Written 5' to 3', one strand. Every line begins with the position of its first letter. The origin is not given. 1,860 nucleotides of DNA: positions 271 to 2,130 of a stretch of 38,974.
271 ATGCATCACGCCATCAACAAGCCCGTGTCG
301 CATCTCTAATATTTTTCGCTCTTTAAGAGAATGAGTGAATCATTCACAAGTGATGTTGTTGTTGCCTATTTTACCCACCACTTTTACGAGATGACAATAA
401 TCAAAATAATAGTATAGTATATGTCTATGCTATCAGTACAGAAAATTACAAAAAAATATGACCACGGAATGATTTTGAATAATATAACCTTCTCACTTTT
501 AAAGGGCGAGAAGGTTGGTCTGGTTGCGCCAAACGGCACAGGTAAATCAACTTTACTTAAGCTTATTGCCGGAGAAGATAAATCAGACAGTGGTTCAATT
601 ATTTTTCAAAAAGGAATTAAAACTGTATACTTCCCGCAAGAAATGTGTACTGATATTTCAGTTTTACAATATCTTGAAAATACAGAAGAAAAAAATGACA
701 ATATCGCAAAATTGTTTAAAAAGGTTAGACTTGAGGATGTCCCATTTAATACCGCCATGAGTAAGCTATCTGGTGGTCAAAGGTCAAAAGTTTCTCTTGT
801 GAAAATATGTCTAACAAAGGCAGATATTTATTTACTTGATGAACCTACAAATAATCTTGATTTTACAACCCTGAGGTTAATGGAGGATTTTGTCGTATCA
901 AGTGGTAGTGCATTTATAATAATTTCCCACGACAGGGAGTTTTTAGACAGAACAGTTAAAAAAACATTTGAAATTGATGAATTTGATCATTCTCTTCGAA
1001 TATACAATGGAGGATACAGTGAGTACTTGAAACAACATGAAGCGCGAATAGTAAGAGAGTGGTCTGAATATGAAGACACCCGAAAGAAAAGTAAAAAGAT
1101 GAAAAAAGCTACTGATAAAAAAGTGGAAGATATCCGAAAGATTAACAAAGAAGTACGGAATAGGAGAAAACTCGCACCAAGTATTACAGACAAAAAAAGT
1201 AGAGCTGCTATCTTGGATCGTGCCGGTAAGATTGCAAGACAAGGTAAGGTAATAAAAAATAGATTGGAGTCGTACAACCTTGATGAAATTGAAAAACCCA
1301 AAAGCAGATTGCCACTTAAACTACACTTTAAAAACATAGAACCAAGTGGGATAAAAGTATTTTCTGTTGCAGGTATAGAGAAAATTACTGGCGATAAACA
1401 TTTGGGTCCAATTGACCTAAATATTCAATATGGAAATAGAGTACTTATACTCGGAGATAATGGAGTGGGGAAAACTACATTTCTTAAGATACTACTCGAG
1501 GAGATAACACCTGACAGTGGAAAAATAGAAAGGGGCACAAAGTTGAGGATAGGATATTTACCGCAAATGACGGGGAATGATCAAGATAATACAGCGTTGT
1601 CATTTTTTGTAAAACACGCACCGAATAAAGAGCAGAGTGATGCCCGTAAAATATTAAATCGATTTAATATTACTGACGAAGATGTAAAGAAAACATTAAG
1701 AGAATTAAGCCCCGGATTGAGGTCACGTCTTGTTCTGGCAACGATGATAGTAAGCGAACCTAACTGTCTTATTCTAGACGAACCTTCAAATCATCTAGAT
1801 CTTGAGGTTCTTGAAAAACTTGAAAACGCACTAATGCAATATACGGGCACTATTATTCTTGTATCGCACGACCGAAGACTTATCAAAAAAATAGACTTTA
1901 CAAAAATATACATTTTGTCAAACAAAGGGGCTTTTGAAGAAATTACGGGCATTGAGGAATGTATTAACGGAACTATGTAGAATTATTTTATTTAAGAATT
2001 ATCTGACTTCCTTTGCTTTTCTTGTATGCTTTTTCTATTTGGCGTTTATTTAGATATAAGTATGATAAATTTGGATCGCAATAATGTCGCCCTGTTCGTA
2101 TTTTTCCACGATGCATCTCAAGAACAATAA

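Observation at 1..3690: Integrase-less 3-kb cargo cassette bracketed by a diverged duplicate of the rpoD 3' end (att-like architecture)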

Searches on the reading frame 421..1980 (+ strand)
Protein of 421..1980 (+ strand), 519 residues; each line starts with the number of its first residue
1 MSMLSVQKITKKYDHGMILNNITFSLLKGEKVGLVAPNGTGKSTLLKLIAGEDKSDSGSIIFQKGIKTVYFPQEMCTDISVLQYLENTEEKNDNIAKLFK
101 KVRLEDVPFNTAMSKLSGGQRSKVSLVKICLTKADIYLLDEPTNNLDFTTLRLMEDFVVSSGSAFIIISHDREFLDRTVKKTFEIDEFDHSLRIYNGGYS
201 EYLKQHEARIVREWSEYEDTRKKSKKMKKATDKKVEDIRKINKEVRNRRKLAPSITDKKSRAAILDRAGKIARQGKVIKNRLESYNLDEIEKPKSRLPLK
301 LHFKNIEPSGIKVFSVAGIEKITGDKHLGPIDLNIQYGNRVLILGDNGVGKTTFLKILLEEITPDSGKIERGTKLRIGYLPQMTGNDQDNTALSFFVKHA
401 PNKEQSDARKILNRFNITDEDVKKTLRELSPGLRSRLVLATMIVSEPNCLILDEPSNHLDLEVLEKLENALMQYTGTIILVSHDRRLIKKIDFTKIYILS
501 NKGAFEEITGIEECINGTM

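Call 8: find_encoding_contigs(protein=window:421-1980:+, flank=10000, max_places=10)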
Protein window:421-1980:+ (519 aa): 4 contigs read that carry it; 2 places shown.
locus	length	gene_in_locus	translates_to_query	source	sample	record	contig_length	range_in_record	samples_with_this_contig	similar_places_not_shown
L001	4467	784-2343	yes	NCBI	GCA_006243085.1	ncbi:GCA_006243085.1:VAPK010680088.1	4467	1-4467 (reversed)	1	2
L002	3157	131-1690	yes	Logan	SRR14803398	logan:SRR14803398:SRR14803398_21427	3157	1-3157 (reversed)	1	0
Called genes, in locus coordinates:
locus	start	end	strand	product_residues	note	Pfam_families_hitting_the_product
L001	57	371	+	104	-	-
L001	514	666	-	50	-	PF04545:Sigma70_r4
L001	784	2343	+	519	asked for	PF00006:ATP-synt_ab (faint), PF00005:ABC_tran, PF02463:SMC_N (faint), PF13304:AAA_21 (faint), PF13401:AAA_22 (faint), PF00005:ABC_tran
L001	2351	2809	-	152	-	-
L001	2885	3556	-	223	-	-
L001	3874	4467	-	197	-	?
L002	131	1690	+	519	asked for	PF00006:ATP-synt_ab (faint), PF00005:ABC_tran, PF02463:SMC_N (faint), PF13304:AAA_21 (faint), PF13401:AAA_22 (faint), PF00005:ABC_tran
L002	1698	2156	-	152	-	-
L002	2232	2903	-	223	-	-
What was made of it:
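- It is called as a gene in L001 (call 8).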

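Call 15: find_homologous_proteins(query=L001:57-371:+)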
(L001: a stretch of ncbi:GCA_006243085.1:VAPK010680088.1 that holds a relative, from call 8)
Query L001:57-371:+ (104 aa): 5 proteins with E <= 0.001 among 6 candidates.
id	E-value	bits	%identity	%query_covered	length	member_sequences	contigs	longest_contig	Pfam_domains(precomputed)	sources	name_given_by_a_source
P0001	2.2e-53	197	100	82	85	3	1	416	-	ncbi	-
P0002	1.6e-40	156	80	82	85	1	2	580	-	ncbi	-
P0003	6.3e-38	147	74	82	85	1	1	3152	-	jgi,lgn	-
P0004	5.1e-30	122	64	82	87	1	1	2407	-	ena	-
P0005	5.2e-19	86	51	79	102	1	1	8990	-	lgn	-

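Call 16: find_encoding_contigs(protein=P0003, flank=10000)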
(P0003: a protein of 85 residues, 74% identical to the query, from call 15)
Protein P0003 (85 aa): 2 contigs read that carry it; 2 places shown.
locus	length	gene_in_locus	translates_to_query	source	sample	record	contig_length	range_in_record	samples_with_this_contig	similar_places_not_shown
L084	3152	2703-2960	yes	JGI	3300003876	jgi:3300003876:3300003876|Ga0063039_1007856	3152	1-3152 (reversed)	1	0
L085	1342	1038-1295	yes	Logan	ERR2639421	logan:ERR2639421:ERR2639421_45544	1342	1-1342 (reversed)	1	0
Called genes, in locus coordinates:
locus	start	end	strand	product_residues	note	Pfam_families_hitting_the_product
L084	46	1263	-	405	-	PF00155:Aminotran_1_2, PF00266:Aminotran_5, PF01041:DegT_DnrJ_EryC1, PF01053:Cys_Met_Meta_PP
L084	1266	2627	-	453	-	PF19295:SufBD_N, PF01458:SUFBD_core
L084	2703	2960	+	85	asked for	-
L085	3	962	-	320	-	?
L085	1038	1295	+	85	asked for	-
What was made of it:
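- The p85-sufBD-sufS synteny to the left (L084, call 16) would supply a long conserved anchor.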

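Call 17: find_encoding_contigs(protein=P0004, flank=10000)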
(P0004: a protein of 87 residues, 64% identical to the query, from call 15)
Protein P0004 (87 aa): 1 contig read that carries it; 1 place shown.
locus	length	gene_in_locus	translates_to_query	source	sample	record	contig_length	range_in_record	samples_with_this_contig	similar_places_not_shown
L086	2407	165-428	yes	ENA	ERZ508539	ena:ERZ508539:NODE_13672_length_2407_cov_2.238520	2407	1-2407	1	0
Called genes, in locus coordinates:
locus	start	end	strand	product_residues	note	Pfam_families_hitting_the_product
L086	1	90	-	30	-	?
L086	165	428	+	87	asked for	-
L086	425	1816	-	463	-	PF03979:Sigma70_r1_1, PF00140:Sigma70_r1_2, PF04542:Sigma70_r2, PF04539:Sigma70_r3, PF04545:Sigma70_r4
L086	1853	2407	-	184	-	?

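Call 18: find_encoding_contigs(protein=P0005, flank=10000)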
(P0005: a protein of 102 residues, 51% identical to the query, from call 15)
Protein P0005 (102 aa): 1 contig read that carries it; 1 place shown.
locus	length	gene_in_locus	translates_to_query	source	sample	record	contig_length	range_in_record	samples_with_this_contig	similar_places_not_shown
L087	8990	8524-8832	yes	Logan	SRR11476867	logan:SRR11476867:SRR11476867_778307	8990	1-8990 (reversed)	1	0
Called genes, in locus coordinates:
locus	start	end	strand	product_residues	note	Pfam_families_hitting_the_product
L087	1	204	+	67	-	?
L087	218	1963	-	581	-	PF07973:tRNA_SAD (weak), PF00587:tRNA-synt_2b, PF03129:HGTP_anticodon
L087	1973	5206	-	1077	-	PF02811:PHP, PF07733:DNA_pol3_alpha, PF17657:DNA_pol3_finger, PF14579:HHH_6, PF01336:tRNA_anti-codon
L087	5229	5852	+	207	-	PF01351:RNase_HII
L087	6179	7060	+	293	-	PF01029:NusB, PF00293:NUDIX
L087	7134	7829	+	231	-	PF22935:RM44_endonuclase, PF14622:Ribonucleas_3_3, PF00636:Ribonuclease_3, PF00035:dsrm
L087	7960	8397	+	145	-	-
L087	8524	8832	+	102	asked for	-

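Call 31: search_protein_families(library=pfam, proteins=[window:421-1980:+, L001:114-371:+], max_evalue=0.01)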
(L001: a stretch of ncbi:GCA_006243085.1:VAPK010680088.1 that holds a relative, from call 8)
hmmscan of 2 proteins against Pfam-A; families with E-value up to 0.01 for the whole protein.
window:421-1980:+ (519 aa): 19 families
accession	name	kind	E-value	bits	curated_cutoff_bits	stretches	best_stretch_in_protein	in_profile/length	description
PF00005.33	ABC_tran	-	4.1e-50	170.4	25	2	19-144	1-137/137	ABC transporter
PF13304.12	AAA_21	-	8.2e-12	46.2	27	1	397-485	203-300/304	AAA domain, putative AbiEii toxin, Type IV TA system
PF13401.12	AAA_22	-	3e-09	37.7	27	1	341-480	8-120/130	AAA domain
PF02463.25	SMC_N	-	4.9e-09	36.4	40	1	84-181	112-207/220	RecF/RecN/SMC N terminal domain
PF00006.31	ATP-synt_ab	-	2.5e-06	27.7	29.5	0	21-65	6-50/213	ATP synthase alpha/beta family, nucleotide-binding domain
PF00004.35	AAA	-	2.7e-05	25.1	21.2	0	34-102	3-53/131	ATPase family associated with various cellular activities (AAA)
PF03193.22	RsgA_GTPase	-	8.4e-05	22.9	30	0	335-370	104-138/174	RsgA GTPase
PF13555.12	AAA_29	-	0.0001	22.4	27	0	336-355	20-39/61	P-loop containing region of AAA domain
PF13479.12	AAA_24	-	0.00023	21.5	27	0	339-358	3-22/195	AAA domain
PF13191.12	AAA_16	-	0.00032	21.7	32.6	0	338-366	24-57/167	AAA ATPase domain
PF12848.13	ABC_tran_Xtn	-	0.00073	20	25.9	1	190-233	6-49/85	ABC transporter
PF13604.12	AAA_30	-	0.00091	19.4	27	0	342-483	22-124/191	AAA domain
PF12775.13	AAA_7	-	0.0013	18.8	25.8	0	332-365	27-60/181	P-loop containing dynein motor region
PF05729.18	NACHT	-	0.0016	18.8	26.7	0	340-362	2-24/167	NACHT domain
PF13238.12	AAA_18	-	0.0034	18.3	29.4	0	341-361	1-21/128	AAA domain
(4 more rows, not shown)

L001:114-371:+ (85 aa): 0 families
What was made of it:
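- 421..1980 (+): ABC-F ATPase of the ribosomal-protection-like family. Pfam ABC_tran x2 (call 31).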

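Call 32: find_homologous_proteins(query=window:421-1980:+, max_evalue=1e-30)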
Query window:421-1980:+ (519 aa): 7978 proteins with E <= 1e-30 among 8000 candidates; the best 120 are listed.
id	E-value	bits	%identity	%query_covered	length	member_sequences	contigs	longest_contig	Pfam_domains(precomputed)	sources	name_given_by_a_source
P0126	0.0e+0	1136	100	100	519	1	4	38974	PF00005.34,PF00006.32,PF13401.13,PF02463.26,PF13304.13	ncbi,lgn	-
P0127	9.1e-256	867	77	99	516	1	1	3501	PF00005.34,PF00006.32,PF13401.13,PF02463.26,PF13304.13,PF12848.14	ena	-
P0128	2.0e-244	830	75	99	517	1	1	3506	PF00005.34,PF00006.32,PF13401.13,PF02463.26,PF13304.13,PF12848.14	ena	-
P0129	9.7e-244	827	73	98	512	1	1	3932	PF00005.34,PF00006.32,PF13476.13,PF13555.13,PF13401.13,PF03193.23,PF02463.26,PF13304.13,PF12848.14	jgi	-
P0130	3.2e-241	819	73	99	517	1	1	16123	PF00005.34,PF13401.13,PF02463.26,PF13304.13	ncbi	-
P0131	2.1e-235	800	71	99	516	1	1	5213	PF00005.34,PF00006.32,PF13401.13,PF02463.26,PF13304.13,PF12848.14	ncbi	-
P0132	3.8e-229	779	69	99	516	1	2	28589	PF13479.13,PF00005.34,PF13401.13,PF02463.26,PF13304.13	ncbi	-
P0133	2.9e-202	691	71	85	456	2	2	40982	PF00005.34,PF13401.13,PF02463.26,PF13304.13,PF12848.14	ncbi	-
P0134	4.1e-197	674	74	80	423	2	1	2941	PF00005.34,PF13476.13,PF02463.26,PF13304.13,PF12848.14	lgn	-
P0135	4.2e-133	463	45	98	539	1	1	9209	PF13555.13,PF00004.36,PF13401.13,PF13238.13,PF13304.13,PF13191.13,PF00005.34,PF13476.13,PF13521.13,PF02463.26,PF20720.4,PF12848.14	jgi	-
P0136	7.3e-133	462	46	97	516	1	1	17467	PF01926.30,PF00005.34,PF13555.13,PF13401.13,PF03193.23,PF02463.26,PF13304.13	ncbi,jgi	-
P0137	1.9e-132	460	43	98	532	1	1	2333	PF00005.34,PF13476.13,PF05729.19,PF13555.13,PF13401.13,PF03193.23,PF02463.26,PF13304.13,PF13191.13,PF12848.14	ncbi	-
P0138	4.3e-131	456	46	96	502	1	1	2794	PF00005.34,PF13555.13,PF00004.36,PF13401.13,PF02463.26,PF13304.13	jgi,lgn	-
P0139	1.5e-127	444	47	96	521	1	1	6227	PF00005.34,PF13555.13,PF13401.13,PF03193.23,PF02463.26,PF13304.13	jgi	-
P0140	5.8e-127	442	44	96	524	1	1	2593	PF06414.19,PF00005.34,PF13521.13,PF13555.13,PF13401.13,PF02463.26,PF13304.13,PF13191.13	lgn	-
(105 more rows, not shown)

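Call 33: find_encoding_contigs(protein=P0130, flank=10000, max_places=3)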
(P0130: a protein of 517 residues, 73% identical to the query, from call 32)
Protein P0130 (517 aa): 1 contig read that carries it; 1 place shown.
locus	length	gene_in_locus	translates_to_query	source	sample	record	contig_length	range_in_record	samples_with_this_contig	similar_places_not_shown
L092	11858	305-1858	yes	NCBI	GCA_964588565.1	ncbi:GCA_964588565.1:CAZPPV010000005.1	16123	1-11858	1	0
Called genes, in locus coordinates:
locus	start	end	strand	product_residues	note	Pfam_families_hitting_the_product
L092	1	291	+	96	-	?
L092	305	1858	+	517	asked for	PF00005:ABC_tran, PF13304:AAA_21 (faint), PF13401:AAA_22 (faint), PF02463:SMC_N, PF00005:ABC_tran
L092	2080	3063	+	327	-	PF00579:tRNA-synt_1b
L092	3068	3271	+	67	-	-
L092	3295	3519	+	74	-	PF01336:tRNA_anti-codon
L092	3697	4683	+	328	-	PF00152:tRNA-synt_2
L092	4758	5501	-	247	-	PF01479:S4 (weak), PF00849:PseudoU_synth_2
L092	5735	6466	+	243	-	PF02616:SMC_ScpA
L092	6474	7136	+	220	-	PF04079:SMC_ScpB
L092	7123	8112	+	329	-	PF00768:Peptidase_S11, PF13354:Beta-lactamase2 (weak)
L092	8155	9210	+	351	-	PF00953:Glycos_transf_4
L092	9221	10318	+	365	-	PF01098:FTSW_RODA_SPOVE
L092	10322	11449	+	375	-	PF03033:Glyco_transf_28, PF04101:Glyco_tran_28_C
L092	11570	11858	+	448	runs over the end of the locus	PF00749:tRNA-synt_1c, PF19269:Anticodon_2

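Call 34: find_encoding_contigs(protein=P0132, flank=10000, max_places=3)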
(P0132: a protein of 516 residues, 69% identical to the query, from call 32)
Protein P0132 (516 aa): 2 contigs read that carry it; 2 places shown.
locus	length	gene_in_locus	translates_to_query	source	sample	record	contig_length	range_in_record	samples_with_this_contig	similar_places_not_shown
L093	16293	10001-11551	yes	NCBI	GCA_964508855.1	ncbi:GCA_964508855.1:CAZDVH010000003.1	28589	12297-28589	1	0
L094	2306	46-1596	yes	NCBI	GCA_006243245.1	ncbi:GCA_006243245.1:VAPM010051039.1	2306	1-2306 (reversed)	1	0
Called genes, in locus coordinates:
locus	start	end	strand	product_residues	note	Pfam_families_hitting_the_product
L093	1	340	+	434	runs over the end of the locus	-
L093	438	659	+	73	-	PF01176:eIF-1a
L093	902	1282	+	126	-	PF00416:Ribosomal_S13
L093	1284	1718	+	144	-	PF00411:Ribosomal_S11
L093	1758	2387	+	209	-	PF00163:Ribosomal_S4, PF01479:S4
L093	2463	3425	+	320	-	PF01193:RNA_pol_L, PF01000:RNA_pol_A_bac, PF03118:RNA_pol_A_CTD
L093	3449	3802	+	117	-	PF01196:Ribosomal_L17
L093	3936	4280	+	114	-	PF00572:Ribosomal_L13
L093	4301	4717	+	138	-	PF00380:Ribosomal_S9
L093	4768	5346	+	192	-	PF01025:GrpE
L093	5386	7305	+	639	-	PF00012:HSP70, PF06723:MreB_Mbl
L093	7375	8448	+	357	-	PF00226:DnaJ, PF01556:DnaJ_C, PF00684:DnaJ_CXXCXGXG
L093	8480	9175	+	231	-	PF01553:Acyltransferase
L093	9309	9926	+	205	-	-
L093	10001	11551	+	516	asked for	PF00005:ABC_tran, PF02463:SMC_N (faint), PF13304:AAA_21 (faint), PF13479:AAA_24 (faint), PF00005:ABC_tran, PF13401:AAA_22 (weak)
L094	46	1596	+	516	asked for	PF00005:ABC_tran, PF02463:SMC_N (faint), PF13304:AAA_21 (faint), PF13479:AAA_24 (faint), PF00005:ABC_tran, PF13401:AAA_22 (weak)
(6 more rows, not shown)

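Call 35: find_encoding_contigs(protein=P0133, flank=10000, max_places=3)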
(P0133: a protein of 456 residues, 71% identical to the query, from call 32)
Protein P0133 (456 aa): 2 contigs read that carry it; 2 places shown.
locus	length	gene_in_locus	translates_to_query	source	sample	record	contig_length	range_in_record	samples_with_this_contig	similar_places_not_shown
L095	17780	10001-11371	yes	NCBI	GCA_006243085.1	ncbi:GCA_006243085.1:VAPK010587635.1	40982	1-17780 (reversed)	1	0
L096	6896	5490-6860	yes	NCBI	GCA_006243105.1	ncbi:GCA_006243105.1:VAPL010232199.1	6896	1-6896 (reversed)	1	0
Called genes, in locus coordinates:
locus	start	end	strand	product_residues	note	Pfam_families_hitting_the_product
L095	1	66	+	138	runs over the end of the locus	PF00380:Ribosomal_S9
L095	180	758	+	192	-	PF01025:GrpE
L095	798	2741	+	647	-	PF00012:HSP70, PF06723:MreB_Mbl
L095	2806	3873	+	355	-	PF00226:DnaJ, PF01556:DnaJ_C, PF00684:DnaJ_CXXCXGXG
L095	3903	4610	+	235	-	PF01553:Acyltransferase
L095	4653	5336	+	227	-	-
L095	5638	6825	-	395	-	PF05977:MFS_3, PF07690:MFS_1, PF00083:Sugar_tr (faint), PF07690:MFS_1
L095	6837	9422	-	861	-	PF01326:PPDK_N, PF27448:Rph_4th, PF00391:PEP-utilizers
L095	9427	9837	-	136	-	PF22381:Staph_reg_Sar_Rot (weak), PF01047:MarR, PF12802:MarR_2 (weak)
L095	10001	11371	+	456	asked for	PF00005:ABC_tran, PF02463:SMC_N (weak), PF13304:AAA_21 (faint), PF12848:ABC_tran_Xtn (weak), PF00005:ABC_tran, PF13401:AAA_22 (faint)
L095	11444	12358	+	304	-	PF12147:Methyltransf_20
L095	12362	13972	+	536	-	PF16927:HisKA_7TM, PF00512:HisKA, PF02518:HATPase_c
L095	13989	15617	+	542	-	PF16927:HisKA_7TM, PF00512:HisKA, PF02518:HATPase_c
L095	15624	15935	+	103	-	PF12647:RNHCP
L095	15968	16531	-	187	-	PF13302:Acetyltransf_3, PF13420:Acetyltransf_4, PF13523:Acetyltransf_8 (faint), PF00583:Acetyltransf_1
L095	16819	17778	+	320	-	?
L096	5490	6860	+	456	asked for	PF00005:ABC_tran, PF02463:SMC_N (weak), PF13304:AAA_21 (faint), PF12848:ABC_tran_Xtn (weak), PF00005:ABC_tran, PF13401:AAA_22 (faint)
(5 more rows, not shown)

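Call 38: search_protein_families(library=phrogs, proteins=[window:421-1980:+, L001:114-371:+], max_evalue=0.01)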
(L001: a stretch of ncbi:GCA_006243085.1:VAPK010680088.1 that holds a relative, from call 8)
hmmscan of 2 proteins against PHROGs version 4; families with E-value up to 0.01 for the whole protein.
window:421-1980:+ (519 aa): 12 families
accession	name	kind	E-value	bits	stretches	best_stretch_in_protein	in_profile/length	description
phrog_293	-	moron, auxiliary metabolic gene and host takeover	1e-98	332.7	1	1-514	134-635/1058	ABC transporter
phrog_2392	-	moron, auxiliary metabolic gene and host takeover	4.2e-38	132.1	4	428-492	617-683/726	ABC transporter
phrog_23675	-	unknown function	1e-14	55.6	2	81-161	5-84/143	-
phrog_11143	-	unknown function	3.6e-06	27.2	0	31-147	44-142/357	-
phrog_8323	-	unknown function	7.9e-05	22.4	1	302-358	35-91/623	-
phrog_5836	-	unknown function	0.00011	21.4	0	322-358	34-68/1071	-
phrog_9802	-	unknown function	0.00016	21.8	0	419-505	246-345/438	-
phrog_8066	-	unknown function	0.00019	21.4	0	342-429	191-282/522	-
phrog_77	-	DNA, RNA and nucleotide metabolism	0.00044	19.8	0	201-358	198-340/967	SbcC-like subunit of palindrome specific endonuclease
phrog_239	-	DNA, RNA and nucleotide metabolism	0.00049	20.1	0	19-75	348-397/801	DNA primase/helicase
phrog_7507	-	unknown function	0.0024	18.3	0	20-54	16-49/483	-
phrog_168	-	DNA, RNA and nucleotide metabolism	0.0079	16.9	0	339-367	43-71/314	clamp loader of DNA polymerase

L001:114-371:+ (85 aa): 0 families

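Call 39: search_protein_families(library=ncbifam, proteins=[window:421-1980:+, L001:114-371:+], max_evalue=0.01)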
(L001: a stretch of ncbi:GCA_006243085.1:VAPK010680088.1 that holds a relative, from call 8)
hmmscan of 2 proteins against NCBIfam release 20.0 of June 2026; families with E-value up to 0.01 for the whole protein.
window:421-1980:+ (519 aa): 196 families (the best 25 are shown)
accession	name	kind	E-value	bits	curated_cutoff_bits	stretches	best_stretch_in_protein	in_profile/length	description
NF000355.4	ribo_prot_ABC_F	equivalog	4.1e-119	398.7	380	1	3-496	2-497/499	ribosomal protection-like ABC-F family protein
NF000168.2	ABCF_Msr_all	exception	1.8e-83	280.8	680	2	164-501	149-480/487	Msr family ABC-F type ribosomal protection protein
NF000170.2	ABCF_Vga_all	exception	7.4e-82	275.5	725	1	1-502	1-456/521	Vga family ABC-F type ribosomal protection protein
NF011646.0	PRK15064.1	equivalog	4.8e-80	269.5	762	2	97-501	137-510/530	ABC-F family ATPase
NF008775.0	PRK11819.1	equivalog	2.6e-77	260.7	599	3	268-492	279-509/556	energy-dependent translational throttle protein EttA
NF000171.1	ABCF_producer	exception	3e-76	257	800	2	110-495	158-531/541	TlrC/CarA/OleB/SrmB family ABC-F type ribosomal protection protein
TIGR03719.1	ABC_ABC_ChvD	subfamily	5.7e-76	256.3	806.75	3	268-492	277-507/552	energy-dependent translational throttle protein EttA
NF050005.1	ABC_ATPase_Uup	equivalog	1.5e-75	254.7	900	2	300-510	306-521/636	ATP-binding cassette ATPase Uup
NF000169.2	ABCF_Sal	exception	1.9e-72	244.7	725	2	92-498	107-501/542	Sal family ABC-F type ribosomal protection protein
NF008358.0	PRK11147.1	equivalog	2.3e-70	237.6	936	2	299-510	305-521/635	ABC transporter ATP-binding protein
NF007921.0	PRK10636.1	equivalog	1.1e-69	235.4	917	2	104-491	138-493/638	ABC transporter ATP-binding protein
NF043038.1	ABCF_CplR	exception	2.2e-67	228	780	1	5-492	3-463/544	ABC-F type ribosomal protection protein CplR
NF000167.2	ABCF_Lsa_all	exception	1.2e-64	219.1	750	2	138-496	140-490/492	Lsa family ABC-F type ribosomal protection protein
NF000514.1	ABCF_OptrA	exception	8e-64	216.1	1450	2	109-492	176-526/655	ABC-F type ribosomal protection protein OptrA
NF000166.1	ABCF_CarA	exception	1.6e-57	195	1050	2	112-494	170-541/556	ABC-F type ribosomal protection protein Car(A)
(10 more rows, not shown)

L001:114-371:+ (85 aa): 0 families
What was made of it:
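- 421..1980 (+): NCBIfam NF000355 scores 398.7 bits against a cut-off of 380 (call 39).
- On ABC-F ribosomal-protection-like ATPases (cargo gene 421-1980): 398.7 bits against a cut-off of 380 (call 39).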
